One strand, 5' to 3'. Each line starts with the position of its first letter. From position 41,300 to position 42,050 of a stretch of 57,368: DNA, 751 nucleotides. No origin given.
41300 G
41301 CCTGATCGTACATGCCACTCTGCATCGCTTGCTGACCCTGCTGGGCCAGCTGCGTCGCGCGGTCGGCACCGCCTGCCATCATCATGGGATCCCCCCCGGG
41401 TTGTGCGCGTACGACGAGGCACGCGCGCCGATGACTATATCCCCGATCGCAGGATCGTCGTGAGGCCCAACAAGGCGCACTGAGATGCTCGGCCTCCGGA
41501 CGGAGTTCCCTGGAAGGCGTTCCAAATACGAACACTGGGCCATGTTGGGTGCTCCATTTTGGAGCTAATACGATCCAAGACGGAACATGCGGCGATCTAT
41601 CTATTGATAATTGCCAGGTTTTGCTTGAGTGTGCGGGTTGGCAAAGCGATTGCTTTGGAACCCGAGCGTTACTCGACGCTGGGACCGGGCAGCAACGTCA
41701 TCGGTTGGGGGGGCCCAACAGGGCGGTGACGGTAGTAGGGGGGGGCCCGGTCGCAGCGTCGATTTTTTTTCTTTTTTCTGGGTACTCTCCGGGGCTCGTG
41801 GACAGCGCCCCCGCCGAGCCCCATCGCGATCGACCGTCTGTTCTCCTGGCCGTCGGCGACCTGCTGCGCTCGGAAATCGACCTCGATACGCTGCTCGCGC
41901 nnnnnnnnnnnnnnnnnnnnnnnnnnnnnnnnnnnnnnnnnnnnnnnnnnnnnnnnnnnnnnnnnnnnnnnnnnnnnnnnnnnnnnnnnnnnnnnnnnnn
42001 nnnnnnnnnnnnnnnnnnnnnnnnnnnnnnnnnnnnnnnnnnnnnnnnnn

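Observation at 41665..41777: Candidate sigma-54-dependent small RNA or transcription attenuator: nested three-stem structure ending in U8CU6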

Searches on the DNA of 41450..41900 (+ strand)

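Call 6: search_rna_families(source=window, start=41450, end=41900, threshold=evalue, max_evalue=10, show_alignments=3)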
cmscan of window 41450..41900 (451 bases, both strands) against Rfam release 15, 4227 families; matches with E-value up to 10: 2.
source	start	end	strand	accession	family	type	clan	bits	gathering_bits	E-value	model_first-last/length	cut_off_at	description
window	41614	41678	+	RF03407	MIR531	Gene; miRNA;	-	17.2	70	2.1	1-69/69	no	MIR531 microRNA precursor family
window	41779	41857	-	RF02992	hya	Cis-reg;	-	13.9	56.8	9.2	1-72/72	no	hya RNA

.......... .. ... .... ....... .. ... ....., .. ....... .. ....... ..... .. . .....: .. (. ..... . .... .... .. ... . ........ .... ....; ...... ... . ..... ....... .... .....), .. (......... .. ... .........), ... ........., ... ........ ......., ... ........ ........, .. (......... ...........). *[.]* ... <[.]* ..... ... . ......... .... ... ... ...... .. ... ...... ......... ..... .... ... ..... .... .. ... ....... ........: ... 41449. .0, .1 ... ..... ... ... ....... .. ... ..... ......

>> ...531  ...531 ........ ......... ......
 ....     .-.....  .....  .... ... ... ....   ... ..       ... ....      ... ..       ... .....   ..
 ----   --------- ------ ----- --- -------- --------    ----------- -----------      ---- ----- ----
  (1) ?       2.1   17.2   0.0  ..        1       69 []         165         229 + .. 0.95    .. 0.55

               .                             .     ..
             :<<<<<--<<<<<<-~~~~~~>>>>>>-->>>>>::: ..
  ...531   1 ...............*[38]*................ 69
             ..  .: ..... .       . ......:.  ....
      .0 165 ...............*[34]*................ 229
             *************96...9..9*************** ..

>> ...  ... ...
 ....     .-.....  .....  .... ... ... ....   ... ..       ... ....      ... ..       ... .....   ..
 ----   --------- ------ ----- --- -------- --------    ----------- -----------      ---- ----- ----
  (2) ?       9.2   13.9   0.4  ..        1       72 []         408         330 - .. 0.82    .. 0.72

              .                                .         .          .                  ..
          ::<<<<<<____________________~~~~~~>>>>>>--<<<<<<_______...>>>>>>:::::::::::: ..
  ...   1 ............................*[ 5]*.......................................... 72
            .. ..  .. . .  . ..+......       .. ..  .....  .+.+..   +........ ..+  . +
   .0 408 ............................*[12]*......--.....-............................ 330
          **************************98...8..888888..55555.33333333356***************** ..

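Call 46: build_rna_model(alignment_id=A5)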
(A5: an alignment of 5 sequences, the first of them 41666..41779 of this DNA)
Model R1 built from alignment A5 (5 sequences, 133 columns); structure: RNAalifold consensus.
model positions 107; base pairs 30; branch points 0; effective number of sequences 1.04; information 0.59 bits per position. Calibrated on 0.2 Mb of random sequence (short: E-values are rough).
structure used (alignment columns):
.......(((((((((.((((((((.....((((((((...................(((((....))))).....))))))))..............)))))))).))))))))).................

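Call 48: search_with_rna_model(model_id=R1, sources=[window, L081, L082, L083, L084, L085, L086, L087, L088, L089, L090, L091, L092, L093, L094, L095, L096, L097, L098, L099, L100, L101, L102, L103, L104, L105, L106, L107, L108, L109, L110, L111, L112, L113, L114, L115, L116, L117, L118, L119, L120, L121, L122, L123, L124, L125, L126, L127, L128, L129, L130, L131, L132, L133, L134, L135, L136, L137, L138, L139, L140, L141, L142, L143, L144, L145, L146, L147, L148, L149, L150, L151, L152, L153, L154, L155, L156, L157, L158, L159, L160, L161, L162, L163, L164, L165, L166, L167, L168, L169, L170, L171, L172], max_evalue=10, make_alignment=true)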
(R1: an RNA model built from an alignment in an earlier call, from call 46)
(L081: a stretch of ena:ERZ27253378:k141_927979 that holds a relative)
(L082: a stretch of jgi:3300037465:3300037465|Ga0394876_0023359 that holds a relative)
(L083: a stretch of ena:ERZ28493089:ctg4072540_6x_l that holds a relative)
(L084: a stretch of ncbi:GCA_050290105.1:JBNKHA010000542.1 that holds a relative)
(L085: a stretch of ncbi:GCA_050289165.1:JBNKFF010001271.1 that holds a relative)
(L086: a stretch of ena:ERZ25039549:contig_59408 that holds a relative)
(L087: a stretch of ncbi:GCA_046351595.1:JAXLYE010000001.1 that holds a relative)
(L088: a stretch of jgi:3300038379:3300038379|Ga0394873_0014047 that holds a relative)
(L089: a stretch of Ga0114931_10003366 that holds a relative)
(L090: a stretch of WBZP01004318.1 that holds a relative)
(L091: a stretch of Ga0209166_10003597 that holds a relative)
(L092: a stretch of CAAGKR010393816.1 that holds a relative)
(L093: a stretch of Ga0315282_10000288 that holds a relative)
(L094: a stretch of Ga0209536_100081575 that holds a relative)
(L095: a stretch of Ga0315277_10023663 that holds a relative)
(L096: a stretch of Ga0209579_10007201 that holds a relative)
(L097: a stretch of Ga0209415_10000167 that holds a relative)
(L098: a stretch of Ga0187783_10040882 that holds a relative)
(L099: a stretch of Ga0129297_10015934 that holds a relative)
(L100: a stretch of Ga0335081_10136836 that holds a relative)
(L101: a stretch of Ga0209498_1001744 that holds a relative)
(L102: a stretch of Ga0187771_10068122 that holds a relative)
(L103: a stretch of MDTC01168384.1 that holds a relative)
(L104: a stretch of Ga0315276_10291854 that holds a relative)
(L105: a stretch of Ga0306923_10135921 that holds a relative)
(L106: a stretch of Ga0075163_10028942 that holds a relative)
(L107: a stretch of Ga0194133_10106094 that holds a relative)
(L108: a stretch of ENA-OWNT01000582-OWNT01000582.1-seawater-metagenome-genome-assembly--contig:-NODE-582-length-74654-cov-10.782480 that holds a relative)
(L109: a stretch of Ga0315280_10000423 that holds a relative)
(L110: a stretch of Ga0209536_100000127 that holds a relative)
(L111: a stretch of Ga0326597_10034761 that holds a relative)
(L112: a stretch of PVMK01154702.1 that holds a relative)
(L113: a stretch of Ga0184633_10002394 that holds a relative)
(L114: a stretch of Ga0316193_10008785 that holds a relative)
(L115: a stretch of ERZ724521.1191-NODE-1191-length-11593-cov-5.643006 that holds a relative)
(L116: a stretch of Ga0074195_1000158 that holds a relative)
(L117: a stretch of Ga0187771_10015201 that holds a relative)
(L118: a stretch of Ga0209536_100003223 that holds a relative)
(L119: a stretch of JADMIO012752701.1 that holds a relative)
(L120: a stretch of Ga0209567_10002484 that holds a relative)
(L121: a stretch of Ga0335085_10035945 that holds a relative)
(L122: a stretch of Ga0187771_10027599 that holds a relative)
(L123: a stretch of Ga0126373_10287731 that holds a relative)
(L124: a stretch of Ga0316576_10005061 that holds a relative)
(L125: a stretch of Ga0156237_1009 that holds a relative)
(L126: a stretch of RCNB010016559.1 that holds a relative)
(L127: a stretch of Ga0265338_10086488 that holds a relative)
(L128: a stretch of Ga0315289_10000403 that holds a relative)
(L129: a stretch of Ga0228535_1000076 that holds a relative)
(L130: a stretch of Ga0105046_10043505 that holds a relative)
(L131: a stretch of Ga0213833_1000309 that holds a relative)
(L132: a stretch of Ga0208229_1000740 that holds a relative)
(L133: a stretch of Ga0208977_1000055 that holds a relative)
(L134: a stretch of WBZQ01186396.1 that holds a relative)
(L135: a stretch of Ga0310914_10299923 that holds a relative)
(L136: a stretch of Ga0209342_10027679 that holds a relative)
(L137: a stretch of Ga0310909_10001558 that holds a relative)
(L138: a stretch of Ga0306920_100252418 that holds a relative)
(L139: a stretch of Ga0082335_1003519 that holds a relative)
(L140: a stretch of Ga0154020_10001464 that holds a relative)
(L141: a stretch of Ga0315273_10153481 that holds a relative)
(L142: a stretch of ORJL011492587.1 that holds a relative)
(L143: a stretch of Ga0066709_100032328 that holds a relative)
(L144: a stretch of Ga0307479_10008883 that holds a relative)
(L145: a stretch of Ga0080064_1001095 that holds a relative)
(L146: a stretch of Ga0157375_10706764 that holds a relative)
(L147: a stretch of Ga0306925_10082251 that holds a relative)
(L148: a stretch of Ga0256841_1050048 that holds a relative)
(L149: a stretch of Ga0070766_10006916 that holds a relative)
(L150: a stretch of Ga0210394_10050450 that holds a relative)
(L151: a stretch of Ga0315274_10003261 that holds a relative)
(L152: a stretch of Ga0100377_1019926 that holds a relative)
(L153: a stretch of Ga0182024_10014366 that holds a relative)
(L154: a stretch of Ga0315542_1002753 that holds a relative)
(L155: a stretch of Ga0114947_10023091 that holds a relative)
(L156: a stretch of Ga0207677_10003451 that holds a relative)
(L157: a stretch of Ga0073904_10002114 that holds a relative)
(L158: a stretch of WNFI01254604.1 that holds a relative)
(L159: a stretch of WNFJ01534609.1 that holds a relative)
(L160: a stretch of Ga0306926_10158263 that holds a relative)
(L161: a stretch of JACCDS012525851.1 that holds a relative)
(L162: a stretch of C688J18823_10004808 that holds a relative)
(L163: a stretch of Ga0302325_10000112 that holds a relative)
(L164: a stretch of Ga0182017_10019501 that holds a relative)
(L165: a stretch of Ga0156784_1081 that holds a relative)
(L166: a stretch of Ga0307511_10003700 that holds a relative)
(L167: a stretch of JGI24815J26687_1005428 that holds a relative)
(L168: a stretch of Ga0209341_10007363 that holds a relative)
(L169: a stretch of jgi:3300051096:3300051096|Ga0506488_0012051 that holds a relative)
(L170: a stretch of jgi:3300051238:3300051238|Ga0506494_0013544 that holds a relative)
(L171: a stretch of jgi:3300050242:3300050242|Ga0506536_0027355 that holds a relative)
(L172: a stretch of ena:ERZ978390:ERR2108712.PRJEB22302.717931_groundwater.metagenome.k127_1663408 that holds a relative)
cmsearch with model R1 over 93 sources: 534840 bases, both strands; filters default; matches with E-value up to 10: 28.
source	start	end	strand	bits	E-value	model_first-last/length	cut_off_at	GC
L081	897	1004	+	123.1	2.1e-33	1-107/107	no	0.62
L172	3875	3982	+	123.1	2.1e-33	1-107/107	no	0.62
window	41666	41771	+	120.3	1.4e-32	1-107/107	no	0.66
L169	3877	3983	+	114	1.2e-30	1-107/107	no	0.64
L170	3877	3983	+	114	1.2e-30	1-107/107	no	0.64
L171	974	1080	+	114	1.2e-30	1-107/107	no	0.64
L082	3248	3356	+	89.5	2.5e-23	1-107/107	no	0.71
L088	3868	3986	+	81.3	6.8e-21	1-107/107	no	0.63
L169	3875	3981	-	37.2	1e-07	1-107/107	no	0.64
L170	3875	3981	-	37.2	1e-07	1-107/107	no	0.64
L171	972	1078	-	37.2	1e-07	1-107/107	no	0.64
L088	3866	3984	-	34.7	5.8e-07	1-107/107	no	0.65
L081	895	1002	-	33.9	1e-06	1-107/107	no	0.64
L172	3873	3980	-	33.9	1e-06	1-107/107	no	0.64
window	41664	41769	-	32.9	2.1e-06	1-107/107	no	0.66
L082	3246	3354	-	31.6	5.2e-06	1-107/107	no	0.72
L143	3699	3797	+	16.3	0.19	1-107/107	no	0.65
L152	1997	2064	-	15.3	0.36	1-107/107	no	0.66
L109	788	834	+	15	0.46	1-107/107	no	0.72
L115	4205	4308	-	13.6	1.2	1-107/107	no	0.66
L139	198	244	-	13.1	1.7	1-107/107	no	0.7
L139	282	370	-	12.8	2.2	1-107/107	no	0.71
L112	5215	5290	+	12.3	2.9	1-107/107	no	0.67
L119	4613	4686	-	11.6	5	1-107/107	no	0.64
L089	5316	5377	-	11.2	6.2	11-95/107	no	0.77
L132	1396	1459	-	10.7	9.2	14-92/107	no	0.77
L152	3163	3305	-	10.6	9.6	1-107/107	no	0.62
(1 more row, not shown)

Alignment A6: 28 matches aligned to the model, 226 columns, each read 5' to 3' on its own strand. Consensus structure (alignment columns), stored with it:
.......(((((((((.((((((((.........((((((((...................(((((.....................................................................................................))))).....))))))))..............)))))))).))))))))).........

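Call 49: search_with_rna_model(model_id=R1, sources=[window, L081, L082, L088, L169], max_evalue=1e-15, make_alignment=true, show_alignments=5)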
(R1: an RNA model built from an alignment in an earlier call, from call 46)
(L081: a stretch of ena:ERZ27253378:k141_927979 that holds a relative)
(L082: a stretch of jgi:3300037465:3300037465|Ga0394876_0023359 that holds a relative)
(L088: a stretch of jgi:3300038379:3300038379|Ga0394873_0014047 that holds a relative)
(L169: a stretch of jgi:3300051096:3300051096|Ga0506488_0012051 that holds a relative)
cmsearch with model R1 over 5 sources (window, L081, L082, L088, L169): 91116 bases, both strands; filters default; matches with E-value up to 1e-15: 5.
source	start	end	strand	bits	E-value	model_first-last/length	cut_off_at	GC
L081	897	1004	+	123.1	3.6e-34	1-107/107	no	0.62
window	41666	41771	+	120.3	2.5e-33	1-107/107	no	0.66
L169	3877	3983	+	114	2e-31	1-107/107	no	0.64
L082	3248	3356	+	89.5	4.3e-24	1-107/107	no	0.71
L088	3868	3986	+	81.3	1.2e-21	1-107/107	no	0.63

Alignment A7: 5 matches aligned to the model, 129 columns, each read 5' to 3' on its own strand. Consensus structure (alignment columns), stored with it:
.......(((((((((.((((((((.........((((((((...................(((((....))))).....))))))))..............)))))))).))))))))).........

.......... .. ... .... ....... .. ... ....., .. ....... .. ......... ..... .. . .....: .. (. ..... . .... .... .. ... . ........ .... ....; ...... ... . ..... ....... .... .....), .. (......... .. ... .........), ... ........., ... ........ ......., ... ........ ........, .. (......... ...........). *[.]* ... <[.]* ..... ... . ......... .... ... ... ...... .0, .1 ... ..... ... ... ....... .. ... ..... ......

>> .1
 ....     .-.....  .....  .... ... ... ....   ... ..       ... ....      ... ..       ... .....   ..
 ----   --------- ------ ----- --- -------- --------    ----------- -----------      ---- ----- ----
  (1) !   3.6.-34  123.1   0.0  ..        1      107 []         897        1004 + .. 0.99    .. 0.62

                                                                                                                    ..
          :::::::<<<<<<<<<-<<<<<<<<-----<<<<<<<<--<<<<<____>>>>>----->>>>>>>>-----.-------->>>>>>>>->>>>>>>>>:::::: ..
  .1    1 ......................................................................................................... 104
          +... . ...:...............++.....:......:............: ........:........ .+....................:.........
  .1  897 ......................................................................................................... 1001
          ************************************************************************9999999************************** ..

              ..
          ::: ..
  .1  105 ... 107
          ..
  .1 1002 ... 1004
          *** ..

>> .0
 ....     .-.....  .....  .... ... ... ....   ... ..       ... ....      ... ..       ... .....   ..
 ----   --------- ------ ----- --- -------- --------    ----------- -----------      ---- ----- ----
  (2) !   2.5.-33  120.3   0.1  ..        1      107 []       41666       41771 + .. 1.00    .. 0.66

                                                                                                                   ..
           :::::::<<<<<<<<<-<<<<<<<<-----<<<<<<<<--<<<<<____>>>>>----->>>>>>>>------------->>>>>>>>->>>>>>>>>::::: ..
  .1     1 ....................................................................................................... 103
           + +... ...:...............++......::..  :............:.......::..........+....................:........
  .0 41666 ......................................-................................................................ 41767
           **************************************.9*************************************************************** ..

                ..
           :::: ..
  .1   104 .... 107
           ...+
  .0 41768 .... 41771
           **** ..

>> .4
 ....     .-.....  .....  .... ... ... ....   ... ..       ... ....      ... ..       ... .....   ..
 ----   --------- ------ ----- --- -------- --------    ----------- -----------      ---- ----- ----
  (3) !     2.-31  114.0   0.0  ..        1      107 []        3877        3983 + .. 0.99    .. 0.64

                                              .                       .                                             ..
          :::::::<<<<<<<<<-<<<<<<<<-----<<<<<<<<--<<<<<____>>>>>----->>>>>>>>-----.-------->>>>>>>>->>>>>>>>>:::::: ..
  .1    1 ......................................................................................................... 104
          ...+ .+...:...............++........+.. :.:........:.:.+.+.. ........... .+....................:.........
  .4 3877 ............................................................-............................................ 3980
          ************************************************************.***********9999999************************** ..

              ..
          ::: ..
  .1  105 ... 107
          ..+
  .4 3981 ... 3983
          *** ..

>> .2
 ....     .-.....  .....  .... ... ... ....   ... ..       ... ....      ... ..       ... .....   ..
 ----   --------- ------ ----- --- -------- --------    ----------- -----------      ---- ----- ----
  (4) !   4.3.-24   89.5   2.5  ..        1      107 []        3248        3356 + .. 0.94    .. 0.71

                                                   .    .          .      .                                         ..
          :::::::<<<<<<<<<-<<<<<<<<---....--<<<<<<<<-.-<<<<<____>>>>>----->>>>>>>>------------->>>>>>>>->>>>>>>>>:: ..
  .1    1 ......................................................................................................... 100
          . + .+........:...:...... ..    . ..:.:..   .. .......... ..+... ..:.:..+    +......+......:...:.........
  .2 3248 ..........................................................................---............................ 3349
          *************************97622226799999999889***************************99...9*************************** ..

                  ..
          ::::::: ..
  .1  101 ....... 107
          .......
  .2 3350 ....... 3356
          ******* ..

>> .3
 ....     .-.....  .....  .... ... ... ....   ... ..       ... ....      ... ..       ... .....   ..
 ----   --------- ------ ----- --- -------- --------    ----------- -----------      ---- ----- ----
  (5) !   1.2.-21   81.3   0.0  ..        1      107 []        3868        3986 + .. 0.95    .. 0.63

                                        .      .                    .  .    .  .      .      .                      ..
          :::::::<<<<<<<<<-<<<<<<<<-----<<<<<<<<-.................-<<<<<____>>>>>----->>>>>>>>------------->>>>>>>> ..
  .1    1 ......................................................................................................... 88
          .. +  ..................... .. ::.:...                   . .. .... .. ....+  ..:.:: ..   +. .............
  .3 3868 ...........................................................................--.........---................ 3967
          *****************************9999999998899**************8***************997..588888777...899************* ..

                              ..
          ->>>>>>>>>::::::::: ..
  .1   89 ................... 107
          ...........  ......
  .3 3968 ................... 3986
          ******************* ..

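Call 62: search_with_rna_model(model_id=R1, sources=[L173, L174, L175, L176], max_evalue=1)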
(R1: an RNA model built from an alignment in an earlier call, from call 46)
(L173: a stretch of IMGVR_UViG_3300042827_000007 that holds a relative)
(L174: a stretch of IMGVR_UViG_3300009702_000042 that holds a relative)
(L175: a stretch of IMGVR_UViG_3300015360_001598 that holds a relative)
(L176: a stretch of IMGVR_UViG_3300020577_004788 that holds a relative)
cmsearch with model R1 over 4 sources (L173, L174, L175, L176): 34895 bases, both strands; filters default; matches with E-value up to 1: 2.
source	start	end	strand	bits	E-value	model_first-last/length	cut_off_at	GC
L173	14399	14480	-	17.9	0.004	1-107/107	no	0.71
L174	2795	2857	-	14.1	0.055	1-107/107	no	0.76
